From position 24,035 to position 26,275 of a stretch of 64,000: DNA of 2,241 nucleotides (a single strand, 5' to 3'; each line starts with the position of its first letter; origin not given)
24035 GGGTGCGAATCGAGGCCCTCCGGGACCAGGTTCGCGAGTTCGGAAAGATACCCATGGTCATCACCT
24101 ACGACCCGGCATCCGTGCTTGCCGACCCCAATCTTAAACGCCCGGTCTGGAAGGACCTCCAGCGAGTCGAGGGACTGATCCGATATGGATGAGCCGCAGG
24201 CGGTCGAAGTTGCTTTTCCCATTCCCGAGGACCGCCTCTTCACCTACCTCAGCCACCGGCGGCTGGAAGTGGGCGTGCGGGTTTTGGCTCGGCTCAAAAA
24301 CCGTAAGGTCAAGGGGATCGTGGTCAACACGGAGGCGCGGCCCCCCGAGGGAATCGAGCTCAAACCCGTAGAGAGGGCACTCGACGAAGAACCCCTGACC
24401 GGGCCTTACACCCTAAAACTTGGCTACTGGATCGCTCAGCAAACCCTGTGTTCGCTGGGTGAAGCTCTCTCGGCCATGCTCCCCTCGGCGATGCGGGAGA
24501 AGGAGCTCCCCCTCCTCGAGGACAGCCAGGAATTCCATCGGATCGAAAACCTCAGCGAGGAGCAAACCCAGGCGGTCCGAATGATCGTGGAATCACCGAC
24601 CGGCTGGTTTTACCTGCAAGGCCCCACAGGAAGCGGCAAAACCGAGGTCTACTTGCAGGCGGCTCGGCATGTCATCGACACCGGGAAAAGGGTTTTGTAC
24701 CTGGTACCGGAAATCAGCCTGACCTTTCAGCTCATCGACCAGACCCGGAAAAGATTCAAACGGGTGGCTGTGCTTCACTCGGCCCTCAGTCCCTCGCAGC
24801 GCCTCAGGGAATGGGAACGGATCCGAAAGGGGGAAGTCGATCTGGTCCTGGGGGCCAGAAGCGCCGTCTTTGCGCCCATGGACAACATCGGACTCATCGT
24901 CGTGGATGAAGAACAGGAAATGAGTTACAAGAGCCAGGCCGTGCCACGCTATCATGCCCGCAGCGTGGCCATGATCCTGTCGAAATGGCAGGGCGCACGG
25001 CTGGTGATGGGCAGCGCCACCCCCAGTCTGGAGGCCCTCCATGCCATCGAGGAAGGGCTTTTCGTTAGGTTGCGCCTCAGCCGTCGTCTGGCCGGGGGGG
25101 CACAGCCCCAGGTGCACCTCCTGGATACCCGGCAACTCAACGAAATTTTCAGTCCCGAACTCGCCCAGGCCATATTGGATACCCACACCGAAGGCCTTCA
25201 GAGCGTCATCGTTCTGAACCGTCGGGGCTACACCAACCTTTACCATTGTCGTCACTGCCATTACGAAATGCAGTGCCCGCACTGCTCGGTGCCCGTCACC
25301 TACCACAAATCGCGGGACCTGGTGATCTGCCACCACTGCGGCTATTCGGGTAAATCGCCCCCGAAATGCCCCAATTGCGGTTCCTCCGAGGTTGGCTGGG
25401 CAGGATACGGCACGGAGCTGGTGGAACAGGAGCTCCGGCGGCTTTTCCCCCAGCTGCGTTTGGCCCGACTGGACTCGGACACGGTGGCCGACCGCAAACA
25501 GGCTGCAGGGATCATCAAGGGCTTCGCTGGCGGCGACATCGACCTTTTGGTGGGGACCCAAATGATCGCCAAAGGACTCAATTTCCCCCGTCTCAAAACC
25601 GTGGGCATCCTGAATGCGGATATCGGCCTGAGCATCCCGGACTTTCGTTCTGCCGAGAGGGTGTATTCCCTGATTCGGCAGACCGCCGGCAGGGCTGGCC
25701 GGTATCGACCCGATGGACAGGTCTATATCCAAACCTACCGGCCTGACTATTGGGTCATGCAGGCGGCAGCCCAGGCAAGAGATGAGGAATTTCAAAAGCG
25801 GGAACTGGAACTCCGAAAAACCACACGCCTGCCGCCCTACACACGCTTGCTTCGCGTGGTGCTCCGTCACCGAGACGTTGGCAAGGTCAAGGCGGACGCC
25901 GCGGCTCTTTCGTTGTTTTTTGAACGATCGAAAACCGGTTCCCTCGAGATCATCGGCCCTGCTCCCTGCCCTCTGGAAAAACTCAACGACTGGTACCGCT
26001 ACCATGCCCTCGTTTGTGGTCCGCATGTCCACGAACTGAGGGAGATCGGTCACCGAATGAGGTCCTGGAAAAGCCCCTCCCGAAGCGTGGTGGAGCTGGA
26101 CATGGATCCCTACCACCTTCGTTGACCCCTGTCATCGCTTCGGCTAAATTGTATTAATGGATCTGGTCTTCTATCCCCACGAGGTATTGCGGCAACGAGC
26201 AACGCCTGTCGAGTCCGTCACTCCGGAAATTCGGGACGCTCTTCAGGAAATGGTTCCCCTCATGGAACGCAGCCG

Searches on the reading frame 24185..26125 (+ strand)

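Call 85: search_protein_families(library=pfam, proteins=[window:24185-26125:+], max_evalue=0.00001)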
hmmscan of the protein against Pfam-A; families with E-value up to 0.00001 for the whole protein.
window:24185-26125:+ (646 aa): 7 families
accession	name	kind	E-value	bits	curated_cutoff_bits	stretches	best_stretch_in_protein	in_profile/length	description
PF00270.35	DEAD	-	5.8e-21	75.4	26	1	127-285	4-164/167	DEAD/DEAH box helicase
PF17764.6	PriA_3primeBD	-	9e-21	74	22.7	1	8-100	1-96/96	3'DNA-binding domain (3'BD)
PF18074.6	PriA_C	-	8.2e-15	55.8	26.9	1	551-642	1-95/95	Primosomal protein N C-terminal domain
PF00271.37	Helicase_C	-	8e-13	49.1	23.5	1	415-507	32-109/110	Helicase conserved C-terminal domain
PF04851.21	ResIII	-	6.5e-11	42.9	22.5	1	123-281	4-163/164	Type III restriction enzyme, res subunit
PF18319.7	Zn_ribbon_PriA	-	8.5e-10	38.9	26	1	364-388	1-25/27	PriA DNA helicase Cys-rich region (CRR) domain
PF13604.12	AAA_30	-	1.7e-07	31.6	27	1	123-242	2-96/191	AAA domain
